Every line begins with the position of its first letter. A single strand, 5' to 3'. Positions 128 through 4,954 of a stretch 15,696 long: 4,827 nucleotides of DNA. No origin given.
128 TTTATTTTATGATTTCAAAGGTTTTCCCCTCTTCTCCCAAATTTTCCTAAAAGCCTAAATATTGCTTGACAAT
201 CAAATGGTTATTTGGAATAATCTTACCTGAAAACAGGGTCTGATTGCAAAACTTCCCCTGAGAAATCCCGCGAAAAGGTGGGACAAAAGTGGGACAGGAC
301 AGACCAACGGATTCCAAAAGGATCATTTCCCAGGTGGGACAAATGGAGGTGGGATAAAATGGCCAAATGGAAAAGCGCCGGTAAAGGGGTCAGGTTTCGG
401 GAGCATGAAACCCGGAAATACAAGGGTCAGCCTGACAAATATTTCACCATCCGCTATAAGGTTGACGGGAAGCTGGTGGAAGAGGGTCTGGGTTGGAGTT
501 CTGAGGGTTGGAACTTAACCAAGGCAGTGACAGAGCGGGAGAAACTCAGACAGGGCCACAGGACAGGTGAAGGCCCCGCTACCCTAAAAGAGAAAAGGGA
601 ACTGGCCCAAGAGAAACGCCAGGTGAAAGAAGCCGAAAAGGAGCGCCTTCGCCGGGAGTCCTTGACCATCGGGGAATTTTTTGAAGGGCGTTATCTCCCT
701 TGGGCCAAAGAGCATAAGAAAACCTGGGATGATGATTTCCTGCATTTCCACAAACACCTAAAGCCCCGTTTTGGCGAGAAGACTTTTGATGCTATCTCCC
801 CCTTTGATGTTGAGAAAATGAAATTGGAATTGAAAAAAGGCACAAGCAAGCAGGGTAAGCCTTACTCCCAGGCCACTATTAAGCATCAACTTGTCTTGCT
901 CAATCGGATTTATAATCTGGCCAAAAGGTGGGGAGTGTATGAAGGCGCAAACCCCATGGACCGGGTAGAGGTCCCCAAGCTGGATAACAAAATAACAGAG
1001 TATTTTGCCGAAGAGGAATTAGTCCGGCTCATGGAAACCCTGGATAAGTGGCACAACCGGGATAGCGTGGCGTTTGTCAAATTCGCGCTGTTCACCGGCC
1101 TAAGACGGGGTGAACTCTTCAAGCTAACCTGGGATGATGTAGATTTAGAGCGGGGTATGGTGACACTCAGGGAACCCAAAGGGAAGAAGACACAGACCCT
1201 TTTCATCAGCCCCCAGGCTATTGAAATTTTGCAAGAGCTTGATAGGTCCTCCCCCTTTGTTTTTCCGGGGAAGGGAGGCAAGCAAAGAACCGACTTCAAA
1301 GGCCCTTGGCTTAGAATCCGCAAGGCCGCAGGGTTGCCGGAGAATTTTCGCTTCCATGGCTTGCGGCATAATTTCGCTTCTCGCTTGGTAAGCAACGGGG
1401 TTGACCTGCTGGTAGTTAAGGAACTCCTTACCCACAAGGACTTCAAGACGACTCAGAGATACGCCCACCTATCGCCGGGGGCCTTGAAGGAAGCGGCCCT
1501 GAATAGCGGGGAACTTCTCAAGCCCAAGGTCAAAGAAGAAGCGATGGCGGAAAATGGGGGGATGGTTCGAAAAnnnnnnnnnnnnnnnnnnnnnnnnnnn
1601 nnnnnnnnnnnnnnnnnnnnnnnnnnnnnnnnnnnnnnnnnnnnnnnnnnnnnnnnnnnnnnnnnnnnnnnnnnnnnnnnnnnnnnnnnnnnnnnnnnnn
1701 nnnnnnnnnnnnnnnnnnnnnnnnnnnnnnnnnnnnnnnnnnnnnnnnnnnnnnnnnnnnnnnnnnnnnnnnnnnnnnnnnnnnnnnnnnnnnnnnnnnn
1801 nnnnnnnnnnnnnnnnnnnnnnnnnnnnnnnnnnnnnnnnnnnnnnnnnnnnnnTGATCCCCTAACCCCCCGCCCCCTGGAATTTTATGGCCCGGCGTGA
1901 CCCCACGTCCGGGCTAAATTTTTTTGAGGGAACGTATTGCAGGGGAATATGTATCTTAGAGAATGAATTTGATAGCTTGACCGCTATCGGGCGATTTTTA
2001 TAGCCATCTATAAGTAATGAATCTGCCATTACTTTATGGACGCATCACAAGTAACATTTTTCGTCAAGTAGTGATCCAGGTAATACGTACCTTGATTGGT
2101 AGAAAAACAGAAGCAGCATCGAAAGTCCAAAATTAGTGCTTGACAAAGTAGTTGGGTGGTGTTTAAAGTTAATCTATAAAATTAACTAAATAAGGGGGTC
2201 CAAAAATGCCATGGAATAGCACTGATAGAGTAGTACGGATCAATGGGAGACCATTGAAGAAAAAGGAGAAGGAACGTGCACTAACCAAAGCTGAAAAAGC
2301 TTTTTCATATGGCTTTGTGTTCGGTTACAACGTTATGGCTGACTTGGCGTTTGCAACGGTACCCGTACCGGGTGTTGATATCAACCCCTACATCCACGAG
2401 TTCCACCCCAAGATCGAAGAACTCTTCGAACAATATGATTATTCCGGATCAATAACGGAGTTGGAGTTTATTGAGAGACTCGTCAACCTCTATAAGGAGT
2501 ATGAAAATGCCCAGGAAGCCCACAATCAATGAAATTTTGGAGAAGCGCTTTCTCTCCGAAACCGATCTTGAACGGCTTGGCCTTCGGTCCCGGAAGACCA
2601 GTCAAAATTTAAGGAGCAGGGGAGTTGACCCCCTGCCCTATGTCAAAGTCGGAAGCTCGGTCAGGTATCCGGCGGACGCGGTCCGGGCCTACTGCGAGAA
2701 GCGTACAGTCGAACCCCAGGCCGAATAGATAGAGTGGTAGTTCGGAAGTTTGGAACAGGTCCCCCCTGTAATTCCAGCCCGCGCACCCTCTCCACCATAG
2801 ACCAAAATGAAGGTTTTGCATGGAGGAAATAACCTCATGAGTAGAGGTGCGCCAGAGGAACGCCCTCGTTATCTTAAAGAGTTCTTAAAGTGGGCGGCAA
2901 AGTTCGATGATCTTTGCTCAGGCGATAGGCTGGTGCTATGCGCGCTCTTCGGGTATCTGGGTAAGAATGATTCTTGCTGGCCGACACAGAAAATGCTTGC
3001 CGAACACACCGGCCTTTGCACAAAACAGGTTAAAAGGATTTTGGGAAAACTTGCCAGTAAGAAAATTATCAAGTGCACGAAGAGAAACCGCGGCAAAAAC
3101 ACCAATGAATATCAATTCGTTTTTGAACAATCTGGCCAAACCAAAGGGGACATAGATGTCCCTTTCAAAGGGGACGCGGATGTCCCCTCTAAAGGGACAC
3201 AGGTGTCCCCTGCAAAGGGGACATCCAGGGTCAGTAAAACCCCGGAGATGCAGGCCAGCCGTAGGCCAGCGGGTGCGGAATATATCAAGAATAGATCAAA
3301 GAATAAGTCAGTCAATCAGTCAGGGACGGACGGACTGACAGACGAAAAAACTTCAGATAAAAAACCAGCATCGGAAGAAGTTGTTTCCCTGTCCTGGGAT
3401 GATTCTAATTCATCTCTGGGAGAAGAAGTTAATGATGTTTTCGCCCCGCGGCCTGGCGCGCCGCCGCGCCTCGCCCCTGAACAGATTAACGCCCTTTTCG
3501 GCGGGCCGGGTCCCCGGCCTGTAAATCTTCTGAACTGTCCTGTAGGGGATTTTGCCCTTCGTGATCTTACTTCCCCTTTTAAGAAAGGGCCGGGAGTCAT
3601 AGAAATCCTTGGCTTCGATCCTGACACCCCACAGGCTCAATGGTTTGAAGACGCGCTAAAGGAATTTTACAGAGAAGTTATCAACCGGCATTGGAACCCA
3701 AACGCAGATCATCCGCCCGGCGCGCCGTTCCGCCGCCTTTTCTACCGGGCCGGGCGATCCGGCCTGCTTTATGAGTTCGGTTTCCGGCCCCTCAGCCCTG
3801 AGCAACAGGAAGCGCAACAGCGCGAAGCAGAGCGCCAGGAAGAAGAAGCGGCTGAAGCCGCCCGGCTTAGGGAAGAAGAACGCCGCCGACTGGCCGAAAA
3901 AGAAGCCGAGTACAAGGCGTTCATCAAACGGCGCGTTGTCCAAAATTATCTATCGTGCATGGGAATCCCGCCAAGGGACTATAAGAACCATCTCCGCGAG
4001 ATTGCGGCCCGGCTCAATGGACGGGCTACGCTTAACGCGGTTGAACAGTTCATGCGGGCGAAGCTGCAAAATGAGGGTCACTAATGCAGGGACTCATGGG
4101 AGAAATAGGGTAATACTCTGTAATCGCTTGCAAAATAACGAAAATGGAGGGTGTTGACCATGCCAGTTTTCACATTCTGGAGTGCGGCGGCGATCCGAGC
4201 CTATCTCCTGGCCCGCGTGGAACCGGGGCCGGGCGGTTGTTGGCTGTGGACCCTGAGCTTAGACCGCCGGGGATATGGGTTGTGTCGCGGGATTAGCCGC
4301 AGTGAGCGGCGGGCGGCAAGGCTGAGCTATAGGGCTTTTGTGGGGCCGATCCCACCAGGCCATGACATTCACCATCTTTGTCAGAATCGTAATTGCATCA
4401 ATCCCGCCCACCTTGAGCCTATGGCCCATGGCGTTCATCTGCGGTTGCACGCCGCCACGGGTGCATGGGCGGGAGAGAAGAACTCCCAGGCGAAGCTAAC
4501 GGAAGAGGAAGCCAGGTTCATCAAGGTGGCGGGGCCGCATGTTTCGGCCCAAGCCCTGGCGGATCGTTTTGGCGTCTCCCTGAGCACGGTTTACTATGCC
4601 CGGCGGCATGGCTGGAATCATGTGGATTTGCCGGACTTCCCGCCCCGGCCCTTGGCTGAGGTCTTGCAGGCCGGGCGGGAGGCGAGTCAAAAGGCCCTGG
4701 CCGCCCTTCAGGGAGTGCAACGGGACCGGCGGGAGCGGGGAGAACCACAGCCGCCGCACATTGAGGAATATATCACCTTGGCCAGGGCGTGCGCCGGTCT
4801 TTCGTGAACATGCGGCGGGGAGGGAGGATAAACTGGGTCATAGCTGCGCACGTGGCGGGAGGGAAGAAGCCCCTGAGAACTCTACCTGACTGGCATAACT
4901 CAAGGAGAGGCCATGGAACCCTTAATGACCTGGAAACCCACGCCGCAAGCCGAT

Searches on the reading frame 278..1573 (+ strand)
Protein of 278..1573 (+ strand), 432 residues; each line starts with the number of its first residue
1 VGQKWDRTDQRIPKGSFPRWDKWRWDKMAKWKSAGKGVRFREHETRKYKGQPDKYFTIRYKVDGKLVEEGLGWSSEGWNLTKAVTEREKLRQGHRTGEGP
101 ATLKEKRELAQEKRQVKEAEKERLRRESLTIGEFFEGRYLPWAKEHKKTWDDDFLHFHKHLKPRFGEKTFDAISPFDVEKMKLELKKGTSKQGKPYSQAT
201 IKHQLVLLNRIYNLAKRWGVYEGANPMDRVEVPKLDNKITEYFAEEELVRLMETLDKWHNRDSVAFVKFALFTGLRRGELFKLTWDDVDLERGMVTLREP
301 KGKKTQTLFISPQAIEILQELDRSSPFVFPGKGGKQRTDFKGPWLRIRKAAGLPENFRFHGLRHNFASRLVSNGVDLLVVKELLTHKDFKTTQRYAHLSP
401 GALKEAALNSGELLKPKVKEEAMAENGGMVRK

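Call 9: search_protein_families(library=pfam, proteins=[window:278-1573:+], max_evalue=0.1)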
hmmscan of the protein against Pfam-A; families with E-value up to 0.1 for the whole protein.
window:278-1573:+ (432 aa): 3 families
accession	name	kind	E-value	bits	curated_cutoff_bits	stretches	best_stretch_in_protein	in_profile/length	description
PF00589.27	Phage_integrase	-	1.3e-32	113.4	27.1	1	242-399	2-169/172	Phage integrase family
PF24624.1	Int_N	-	0.061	14.5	27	0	194-231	60-97/100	Phage integrase, N-terminal domain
PF11917.13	DUF3435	-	0.091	12.1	25.8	0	256-310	21-70/418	Protein of unknown function (DUF3435)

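Call 10: search_protein_families(library=phrogs, proteins=[window:278-1573:+], max_evalue=0.01)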
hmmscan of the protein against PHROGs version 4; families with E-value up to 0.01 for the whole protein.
window:278-1573:+ (432 aa): 10 families
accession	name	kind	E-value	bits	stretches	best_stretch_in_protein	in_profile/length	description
phrog_1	-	integration and excision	5.5e-65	221.8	1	46-415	115-452/611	integrase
phrog_216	-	integration and excision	3.2e-42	145.7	1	204-424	18-254/301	integrase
phrog_35951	-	unknown function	3.1e-14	54.2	1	337-409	2-73/97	-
phrog_7685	-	integration and excision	4.1e-08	34.1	1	348-407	172-232/240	integrase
phrog_7269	-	integration and excision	3.8e-07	31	1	350-406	21-77/89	integrase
phrog_37709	-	unknown function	6.8e-06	27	1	192-294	12-108/116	-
phrog_22184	-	unknown function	0.00017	22.2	1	240-304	181-250/254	-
phrog_25190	-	integration and excision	0.00022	22.5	1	313-404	8-95/109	integrase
phrog_5830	-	integration and excision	0.00023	21.5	1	222-320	86-188/318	integrase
phrog_23271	-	unknown function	0.0021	19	1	360-397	12-49/67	-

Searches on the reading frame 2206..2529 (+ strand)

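Call 15: search_protein_families(library=padloc, proteins=[window:2206-2529:+], max_evalue=1)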
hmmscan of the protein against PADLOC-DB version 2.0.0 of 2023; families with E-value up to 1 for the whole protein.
window:2206-2529:+ (108 aa): 1 family
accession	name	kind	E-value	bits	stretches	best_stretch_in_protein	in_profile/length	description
PDLC03029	MTase_I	-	0.0021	14.6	1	58-101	101-144/661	Type I methyltransferase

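Call 16: search_protein_families(library=ncbifam, proteins=[window:2206-2529:+], max_evalue=1)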
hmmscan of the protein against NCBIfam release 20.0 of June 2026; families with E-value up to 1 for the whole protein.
window:2206-2529:+ (108 aa): 0 families

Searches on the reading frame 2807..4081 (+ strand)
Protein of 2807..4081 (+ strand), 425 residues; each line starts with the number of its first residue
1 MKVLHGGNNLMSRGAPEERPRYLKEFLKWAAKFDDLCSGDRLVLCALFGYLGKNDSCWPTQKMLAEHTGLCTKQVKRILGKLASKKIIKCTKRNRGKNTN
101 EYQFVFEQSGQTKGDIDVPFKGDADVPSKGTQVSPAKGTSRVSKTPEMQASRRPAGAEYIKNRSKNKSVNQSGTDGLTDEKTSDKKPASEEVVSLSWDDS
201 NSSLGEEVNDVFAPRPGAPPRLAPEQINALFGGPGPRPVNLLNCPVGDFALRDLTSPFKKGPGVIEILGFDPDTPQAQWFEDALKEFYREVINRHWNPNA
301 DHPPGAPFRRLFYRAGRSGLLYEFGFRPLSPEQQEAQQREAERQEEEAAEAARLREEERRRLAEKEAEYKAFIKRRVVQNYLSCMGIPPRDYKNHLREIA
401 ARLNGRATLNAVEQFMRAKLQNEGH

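Call 9: search_protein_families(library=pfam, proteins=[window:2807-4081:+], max_evalue=0.1)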
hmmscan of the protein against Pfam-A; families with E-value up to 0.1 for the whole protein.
window:2807-4081:+ (425 aa): 6 families
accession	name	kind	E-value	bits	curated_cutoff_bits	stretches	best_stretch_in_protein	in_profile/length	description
PF13730.12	HTH_36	-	1e-10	41.7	25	1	39-88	6-55/55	Helix-turn-helix domain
PF21984.2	DnaD_N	-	0.00087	19.9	27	1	54-104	31-81/101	DnaD N-terminal domain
PF13545.12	HTH_Crp_2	-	0.008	16.6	27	1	60-93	24-56/70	Crp-like helix-turn-helix domain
PF04492.19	Phage_rep_O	-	0.0093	16.9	28.7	1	53-100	44-91/95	Bacteriophage replication protein O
PF02002.24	TFIIE_alpha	-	0.02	15.2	22.9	1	63-107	32-77/105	TFIIE alpha subunit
PF24101.1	eWH_GTF3C1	-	0.071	13.3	30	0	66-109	39-87/110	GTF3C1, extended winged-helix domain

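Call 10: search_protein_families(library=phrogs, proteins=[window:2807-4081:+], max_evalue=0.01)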
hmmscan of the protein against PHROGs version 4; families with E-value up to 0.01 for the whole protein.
window:2807-4081:+ (425 aa): 12 families
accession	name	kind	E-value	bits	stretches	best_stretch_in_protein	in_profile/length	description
phrog_270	-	DNA, RNA and nucleotide metabolism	3.4e-12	47.4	1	28-174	37-167/383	replication initiation protein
phrog_1032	-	DNA, RNA and nucleotide metabolism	1.1e-08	36.4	1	26-175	5-168/281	replication initiation protein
phrog_678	-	DNA, RNA and nucleotide metabolism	2e-08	35.2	1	42-195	77-217/346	replication initiation O-like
phrog_391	-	DNA, RNA and nucleotide metabolism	2.7e-08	34.8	1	28-184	7-138/298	replication initiation O-like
phrog_428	-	DNA, RNA and nucleotide metabolism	1.6e-06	28.5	1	46-189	113-235/455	replication initiation protein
phrog_15053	-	unknown function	2.1e-06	28.1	1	30-106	38-118/343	-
phrog_345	-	DNA, RNA and nucleotide metabolism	3.1e-06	28.1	1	51-192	59-197/297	replication initiation O-like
phrog_8102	-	DNA, RNA and nucleotide metabolism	5.7e-05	23.4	1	53-104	53-106/337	replication initiation protein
phrog_186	-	DNA, RNA and nucleotide metabolism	0.00012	22.9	1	48-172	51-165/308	DnaD-like helicase loader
phrog_277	-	DNA, RNA and nucleotide metabolism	0.00025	21.4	1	48-166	61-175/318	replication initiation O-like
phrog_26991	-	unknown function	0.00076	20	1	10-122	17-127/310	-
phrog_6643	-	DNA, RNA and nucleotide metabolism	0.0012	19.3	1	28-150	7-135/313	replication initiation protein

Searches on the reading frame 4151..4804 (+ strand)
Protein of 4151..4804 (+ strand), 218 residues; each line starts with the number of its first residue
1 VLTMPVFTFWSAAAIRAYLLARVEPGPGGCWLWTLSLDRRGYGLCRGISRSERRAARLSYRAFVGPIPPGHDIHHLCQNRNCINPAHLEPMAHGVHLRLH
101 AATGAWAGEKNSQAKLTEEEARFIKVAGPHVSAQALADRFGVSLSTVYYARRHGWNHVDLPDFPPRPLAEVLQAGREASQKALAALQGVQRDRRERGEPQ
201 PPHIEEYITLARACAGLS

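Call 15: search_protein_families(library=padloc, proteins=[window:4151-4804:+], max_evalue=1)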
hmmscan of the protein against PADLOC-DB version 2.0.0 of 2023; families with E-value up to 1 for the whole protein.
window:4151-4804:+ (218 aa): 2 families
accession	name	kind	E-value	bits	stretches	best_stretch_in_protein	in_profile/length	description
PDLC03704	HEase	-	2.7e-06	25.7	1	57-147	42-122/131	homing endonuclease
PDLC04133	mad1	-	0.00051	18.3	1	130-152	5-27/60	mads_1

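Call 16: search_protein_families(library=ncbifam, proteins=[window:4151-4804:+], max_evalue=1)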
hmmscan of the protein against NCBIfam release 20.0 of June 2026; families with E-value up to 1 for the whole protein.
window:4151-4804:+ (218 aa): 1 family
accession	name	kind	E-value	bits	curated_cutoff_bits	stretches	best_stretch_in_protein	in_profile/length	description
NF049902.1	FTL_1293_fam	exception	0.051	13.7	170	1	131-152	23-44/150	FTL_1293 family small RNA FtrC-regulated protein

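Call 85: search_protein_families(library=pfam, proteins=[window:4151-4804:+], max_evalue=0.01)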
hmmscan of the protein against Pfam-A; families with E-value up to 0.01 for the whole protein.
window:4151-4804:+ (218 aa): 4 families
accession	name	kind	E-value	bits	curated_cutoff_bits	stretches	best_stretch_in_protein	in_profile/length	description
PF13392.12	HNH_3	-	5.7e-09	35.9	24.8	1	57-89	5-37/46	HNH endonuclease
PF08279.18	HTH_11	-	0.0014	18.9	25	1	127-148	12-33/55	HTH domain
PF05551.17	zf-His_Me_endon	-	0.0025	18.5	27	1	71-88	65-82/131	Zinc-binding loop region of homing endonuclease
PF13384.12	HTH_23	-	0.005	17.1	24.6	0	132-153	19-39/50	Homeodomain-like domain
